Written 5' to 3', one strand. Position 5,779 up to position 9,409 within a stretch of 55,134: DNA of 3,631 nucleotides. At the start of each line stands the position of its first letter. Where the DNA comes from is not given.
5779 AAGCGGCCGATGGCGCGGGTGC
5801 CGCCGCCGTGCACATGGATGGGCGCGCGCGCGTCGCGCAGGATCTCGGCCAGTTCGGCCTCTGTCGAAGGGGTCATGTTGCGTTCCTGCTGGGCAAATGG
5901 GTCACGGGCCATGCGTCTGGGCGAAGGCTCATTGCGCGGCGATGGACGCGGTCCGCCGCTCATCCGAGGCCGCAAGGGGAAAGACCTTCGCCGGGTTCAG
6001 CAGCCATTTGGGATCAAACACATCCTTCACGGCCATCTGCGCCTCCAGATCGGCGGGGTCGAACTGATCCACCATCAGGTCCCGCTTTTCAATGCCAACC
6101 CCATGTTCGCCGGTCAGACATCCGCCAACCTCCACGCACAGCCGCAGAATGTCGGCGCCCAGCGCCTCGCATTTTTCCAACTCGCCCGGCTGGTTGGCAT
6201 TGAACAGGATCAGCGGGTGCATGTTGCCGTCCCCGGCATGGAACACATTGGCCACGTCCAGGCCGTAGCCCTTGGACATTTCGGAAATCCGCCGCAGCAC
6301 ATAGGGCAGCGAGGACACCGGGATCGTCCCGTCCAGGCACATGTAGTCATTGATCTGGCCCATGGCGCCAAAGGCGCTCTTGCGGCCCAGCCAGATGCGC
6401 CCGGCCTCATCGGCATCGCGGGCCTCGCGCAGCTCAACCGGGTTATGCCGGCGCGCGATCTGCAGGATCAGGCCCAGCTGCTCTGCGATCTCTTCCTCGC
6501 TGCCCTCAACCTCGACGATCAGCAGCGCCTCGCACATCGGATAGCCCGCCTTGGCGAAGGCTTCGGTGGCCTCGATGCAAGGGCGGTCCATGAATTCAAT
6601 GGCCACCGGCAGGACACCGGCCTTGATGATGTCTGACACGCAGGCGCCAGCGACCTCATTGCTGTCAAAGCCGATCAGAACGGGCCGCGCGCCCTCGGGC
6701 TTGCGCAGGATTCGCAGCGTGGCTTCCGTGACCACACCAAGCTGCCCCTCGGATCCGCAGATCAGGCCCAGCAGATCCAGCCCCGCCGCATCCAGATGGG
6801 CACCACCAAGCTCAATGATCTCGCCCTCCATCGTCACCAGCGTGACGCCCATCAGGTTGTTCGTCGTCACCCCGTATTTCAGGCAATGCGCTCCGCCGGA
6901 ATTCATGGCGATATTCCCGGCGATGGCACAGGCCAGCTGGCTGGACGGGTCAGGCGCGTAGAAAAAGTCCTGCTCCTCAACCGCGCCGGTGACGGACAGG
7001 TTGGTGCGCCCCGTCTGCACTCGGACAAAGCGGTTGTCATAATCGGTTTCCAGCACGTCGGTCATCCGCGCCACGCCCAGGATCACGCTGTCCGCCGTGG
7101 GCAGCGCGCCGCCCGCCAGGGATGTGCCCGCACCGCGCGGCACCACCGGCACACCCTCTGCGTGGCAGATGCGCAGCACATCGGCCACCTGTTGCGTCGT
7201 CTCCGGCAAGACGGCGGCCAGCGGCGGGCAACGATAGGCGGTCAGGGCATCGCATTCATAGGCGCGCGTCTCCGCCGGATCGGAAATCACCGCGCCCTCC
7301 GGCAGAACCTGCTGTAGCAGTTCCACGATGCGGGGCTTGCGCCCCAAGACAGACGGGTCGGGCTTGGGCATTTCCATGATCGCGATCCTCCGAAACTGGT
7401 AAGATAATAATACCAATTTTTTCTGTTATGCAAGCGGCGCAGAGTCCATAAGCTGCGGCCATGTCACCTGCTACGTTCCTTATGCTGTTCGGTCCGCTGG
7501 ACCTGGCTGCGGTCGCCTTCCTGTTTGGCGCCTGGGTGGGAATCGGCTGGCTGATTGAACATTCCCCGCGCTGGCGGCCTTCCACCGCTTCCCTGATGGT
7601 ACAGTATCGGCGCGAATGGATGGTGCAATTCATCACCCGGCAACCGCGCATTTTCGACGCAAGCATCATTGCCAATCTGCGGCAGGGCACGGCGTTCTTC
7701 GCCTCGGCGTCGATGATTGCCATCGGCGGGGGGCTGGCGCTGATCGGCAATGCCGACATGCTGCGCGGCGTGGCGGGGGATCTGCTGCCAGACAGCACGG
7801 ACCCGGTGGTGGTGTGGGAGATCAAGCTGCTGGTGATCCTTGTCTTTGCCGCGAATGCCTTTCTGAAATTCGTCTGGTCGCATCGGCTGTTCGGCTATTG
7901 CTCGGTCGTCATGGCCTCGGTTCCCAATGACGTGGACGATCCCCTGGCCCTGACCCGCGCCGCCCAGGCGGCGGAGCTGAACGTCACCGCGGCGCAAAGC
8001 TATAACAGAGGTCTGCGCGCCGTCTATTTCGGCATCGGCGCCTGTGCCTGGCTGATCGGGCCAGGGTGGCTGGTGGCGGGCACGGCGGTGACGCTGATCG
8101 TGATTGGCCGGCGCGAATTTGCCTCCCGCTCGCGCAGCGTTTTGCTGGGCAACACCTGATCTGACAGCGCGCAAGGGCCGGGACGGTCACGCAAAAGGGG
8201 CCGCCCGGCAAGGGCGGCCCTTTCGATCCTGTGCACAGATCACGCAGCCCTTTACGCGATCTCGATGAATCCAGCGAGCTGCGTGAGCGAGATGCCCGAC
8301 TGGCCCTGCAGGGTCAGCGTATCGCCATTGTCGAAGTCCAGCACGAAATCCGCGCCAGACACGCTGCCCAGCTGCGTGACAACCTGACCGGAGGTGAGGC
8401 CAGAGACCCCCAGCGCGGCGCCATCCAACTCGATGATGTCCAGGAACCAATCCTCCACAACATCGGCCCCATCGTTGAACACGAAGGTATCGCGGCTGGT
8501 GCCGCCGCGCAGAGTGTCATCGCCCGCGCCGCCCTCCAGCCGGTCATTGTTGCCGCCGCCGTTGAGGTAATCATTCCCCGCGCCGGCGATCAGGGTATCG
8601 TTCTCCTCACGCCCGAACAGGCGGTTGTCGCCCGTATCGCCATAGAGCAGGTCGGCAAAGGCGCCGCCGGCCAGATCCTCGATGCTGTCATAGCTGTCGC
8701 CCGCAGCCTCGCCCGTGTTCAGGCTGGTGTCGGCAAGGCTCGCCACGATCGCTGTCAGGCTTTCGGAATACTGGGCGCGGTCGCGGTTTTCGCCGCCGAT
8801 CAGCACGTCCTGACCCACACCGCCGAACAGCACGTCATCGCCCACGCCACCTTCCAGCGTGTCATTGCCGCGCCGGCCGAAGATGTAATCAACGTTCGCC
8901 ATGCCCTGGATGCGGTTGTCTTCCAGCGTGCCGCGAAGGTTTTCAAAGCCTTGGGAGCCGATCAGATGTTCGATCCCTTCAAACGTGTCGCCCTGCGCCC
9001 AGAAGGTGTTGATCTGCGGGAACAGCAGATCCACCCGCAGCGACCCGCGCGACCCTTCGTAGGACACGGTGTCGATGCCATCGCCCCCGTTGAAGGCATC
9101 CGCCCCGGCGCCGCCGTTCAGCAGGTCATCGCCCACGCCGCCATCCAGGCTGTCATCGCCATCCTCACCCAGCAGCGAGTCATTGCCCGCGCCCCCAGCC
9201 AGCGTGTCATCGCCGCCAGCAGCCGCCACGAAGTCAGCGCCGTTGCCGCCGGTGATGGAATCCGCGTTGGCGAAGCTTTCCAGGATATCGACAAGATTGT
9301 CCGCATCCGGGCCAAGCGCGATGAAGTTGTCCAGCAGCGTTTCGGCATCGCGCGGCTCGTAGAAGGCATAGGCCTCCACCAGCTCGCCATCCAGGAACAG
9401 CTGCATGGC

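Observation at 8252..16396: Giant T1SS-type protein combining 16 PPC-like modules, a leishmanolysin-like protease and RTX repeats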

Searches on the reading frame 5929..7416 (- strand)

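Call 13: search_protein_families(library=pfam, proteins=[window:5929-7416:-], max_evalue=0.001)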
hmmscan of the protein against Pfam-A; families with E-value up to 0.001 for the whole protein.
window:5929-7416:- (495 aa): 2 families
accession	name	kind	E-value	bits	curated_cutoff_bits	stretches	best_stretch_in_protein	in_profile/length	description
PF02913.24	FAD-oxidase_C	-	3.3e-59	201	21.2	1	240-478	2-248/248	FAD linked oxidases, C-terminal domain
PF01565.28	FAD_binding_4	-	2.5e-33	115.1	26.4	1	65-204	1-139/139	FAD binding domain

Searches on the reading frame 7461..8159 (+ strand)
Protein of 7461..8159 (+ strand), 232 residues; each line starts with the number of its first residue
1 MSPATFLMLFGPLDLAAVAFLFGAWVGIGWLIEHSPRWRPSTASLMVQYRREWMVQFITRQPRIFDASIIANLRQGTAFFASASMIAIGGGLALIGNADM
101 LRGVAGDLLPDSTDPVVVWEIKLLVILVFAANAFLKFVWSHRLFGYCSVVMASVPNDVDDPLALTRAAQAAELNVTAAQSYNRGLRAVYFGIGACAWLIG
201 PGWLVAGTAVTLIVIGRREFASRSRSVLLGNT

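Call 13: search_protein_families(library=pfam, proteins=[window:7461-8159:+], max_evalue=0.001)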
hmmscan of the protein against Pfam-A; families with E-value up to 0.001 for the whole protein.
window:7461-8159:+ (232 aa): 1 family
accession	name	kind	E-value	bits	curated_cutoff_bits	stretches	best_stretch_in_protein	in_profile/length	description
PF04654.17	DUF599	-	6.6e-57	192.7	27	1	17-223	2-210/211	Protein of unknown function, DUF599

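Call 14: find_encoding_contigs(protein=window:7461-8159:+, flank=10000, max_places=5)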
Protein window:7461-8159:+ (232 aa): no gene with exactly this product is on record in the collection.

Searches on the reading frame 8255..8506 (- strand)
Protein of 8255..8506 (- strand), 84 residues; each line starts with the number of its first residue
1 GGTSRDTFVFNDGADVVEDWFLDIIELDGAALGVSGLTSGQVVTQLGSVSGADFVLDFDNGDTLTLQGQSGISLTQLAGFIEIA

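Call 34: search_protein_families(library=ncbifam, proteins=[window:8255-8506:-], max_evalue=10)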
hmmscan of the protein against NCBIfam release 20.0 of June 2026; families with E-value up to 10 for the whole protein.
seq(84 aa): 1 family
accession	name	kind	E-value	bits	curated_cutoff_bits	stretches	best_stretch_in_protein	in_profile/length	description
NF052454.1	BtaGlycanEglC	equivalog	0.0084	15.1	700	1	1-69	132-198/459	endo-1,3-1,4-beta-glycanase EglC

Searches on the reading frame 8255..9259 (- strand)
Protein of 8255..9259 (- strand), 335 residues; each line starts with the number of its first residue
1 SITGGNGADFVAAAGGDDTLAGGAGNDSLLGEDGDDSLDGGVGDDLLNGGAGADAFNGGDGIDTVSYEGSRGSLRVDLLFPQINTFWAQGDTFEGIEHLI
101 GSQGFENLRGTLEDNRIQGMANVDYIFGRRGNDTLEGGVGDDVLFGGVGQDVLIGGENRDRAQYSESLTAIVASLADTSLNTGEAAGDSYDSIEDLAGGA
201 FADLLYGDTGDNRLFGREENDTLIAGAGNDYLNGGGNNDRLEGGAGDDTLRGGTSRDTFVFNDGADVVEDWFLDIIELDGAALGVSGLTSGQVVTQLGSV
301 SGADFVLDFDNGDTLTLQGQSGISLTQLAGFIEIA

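Call 40: search_solved_structures(query=window:8255-9259:-, max_evalue=0.001, show_alignments=1)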
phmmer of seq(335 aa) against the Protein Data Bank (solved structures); distinct sequences matched with E-value up to 0.001: 36.
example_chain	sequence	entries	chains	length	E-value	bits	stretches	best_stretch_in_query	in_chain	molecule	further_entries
7usl_C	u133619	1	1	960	3.5e-37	131.9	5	1-160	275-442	Bifunctional hemolysin-adenylate cyclase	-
7rah_E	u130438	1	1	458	1.9e-24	90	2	1-160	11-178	Bifunctional adenylate cyclase toxin/hemolysin CyaA,Bifunctional adenylate cyclase toxin/h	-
6sus_A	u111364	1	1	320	5.5e-14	55.6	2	2-155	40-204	Bifunctional hemolysin/adenylate cyclase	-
3hbu_P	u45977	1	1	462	1.9e-09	40.7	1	193-276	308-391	Secreted protease C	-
1k7i_A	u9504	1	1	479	1.9e-09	40.7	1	194-276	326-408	secreted protease C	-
3hbv_P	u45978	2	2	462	1.9e-09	40.7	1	193-276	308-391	Secreted protease C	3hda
3hb2_P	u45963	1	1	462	1.9e-09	40.7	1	193-276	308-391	Secreted protease C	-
1k7q_A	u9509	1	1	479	1.9e-09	40.7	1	194-276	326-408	SECRETED PROTEASE C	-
1go8_P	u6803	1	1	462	1.9e-09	40.7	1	193-276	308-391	PROTEASE C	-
1k7g_A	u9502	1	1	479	1.9e-09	40.7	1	194-276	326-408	secreted protease C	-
1go7_P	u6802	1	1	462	1.9e-09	40.7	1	193-276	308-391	PROTEASE C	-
9p6c_A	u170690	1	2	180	2.8e-09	40.2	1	197-264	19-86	Hemolysin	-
2z8z_A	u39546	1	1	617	5.2e-08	36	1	11-76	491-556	Lipase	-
2zj6_A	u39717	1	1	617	6.5e-08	35.7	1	11-76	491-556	Lipase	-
2zj7_A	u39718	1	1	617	6.8e-08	35.6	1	11-76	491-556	Lipase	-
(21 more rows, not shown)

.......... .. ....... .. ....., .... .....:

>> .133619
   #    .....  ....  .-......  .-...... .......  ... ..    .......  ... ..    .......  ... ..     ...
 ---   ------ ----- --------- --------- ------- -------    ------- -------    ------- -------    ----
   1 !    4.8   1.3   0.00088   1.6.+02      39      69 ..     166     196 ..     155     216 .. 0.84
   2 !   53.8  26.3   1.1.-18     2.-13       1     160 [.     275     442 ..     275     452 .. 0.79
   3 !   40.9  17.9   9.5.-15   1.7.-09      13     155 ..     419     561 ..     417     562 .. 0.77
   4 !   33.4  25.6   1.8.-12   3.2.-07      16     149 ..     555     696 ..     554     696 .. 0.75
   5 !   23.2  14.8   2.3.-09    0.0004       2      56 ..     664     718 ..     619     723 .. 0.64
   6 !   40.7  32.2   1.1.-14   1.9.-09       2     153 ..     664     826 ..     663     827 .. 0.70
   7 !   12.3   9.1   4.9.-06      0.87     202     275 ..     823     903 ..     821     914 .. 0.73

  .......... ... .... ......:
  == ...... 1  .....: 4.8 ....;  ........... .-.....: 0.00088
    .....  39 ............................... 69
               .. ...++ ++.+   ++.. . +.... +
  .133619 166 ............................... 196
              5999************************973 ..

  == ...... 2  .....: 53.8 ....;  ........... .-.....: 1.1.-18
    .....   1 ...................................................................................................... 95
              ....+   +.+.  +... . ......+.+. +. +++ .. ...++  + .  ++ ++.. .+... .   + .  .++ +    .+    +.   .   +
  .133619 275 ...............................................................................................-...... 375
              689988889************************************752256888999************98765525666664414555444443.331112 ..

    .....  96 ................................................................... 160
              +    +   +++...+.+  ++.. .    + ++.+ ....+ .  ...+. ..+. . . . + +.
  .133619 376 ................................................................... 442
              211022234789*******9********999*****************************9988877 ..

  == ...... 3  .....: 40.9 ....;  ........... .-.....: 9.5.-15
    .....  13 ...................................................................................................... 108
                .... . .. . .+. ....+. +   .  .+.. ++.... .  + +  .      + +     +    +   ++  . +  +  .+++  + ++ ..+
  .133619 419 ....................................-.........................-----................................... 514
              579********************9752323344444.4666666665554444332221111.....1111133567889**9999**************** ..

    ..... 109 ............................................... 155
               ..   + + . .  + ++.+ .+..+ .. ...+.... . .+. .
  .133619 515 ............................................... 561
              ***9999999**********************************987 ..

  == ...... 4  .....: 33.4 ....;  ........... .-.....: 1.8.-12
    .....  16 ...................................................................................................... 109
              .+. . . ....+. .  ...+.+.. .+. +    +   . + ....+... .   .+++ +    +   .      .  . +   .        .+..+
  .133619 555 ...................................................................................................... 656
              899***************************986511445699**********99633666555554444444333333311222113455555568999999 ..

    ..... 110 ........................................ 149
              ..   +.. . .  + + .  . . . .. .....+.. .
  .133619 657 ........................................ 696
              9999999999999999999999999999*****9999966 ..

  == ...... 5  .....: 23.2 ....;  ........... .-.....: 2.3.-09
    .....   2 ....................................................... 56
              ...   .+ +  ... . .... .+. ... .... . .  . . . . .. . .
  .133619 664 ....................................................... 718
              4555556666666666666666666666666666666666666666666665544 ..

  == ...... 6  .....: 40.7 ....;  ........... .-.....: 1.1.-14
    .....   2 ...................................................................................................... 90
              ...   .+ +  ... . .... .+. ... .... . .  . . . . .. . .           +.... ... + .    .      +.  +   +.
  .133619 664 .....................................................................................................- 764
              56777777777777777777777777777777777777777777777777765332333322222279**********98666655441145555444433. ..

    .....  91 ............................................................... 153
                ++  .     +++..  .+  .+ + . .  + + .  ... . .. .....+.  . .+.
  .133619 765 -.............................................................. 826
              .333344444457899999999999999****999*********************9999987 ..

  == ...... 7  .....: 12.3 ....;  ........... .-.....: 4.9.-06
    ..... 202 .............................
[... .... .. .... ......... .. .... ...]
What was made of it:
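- On Type I secretion (RTX) substrate: The CyaA RTX region matches at 3.5e-37 (call 40).
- RTX region: matches solved RTX beta-rolls of T1SS substrates (call 40).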
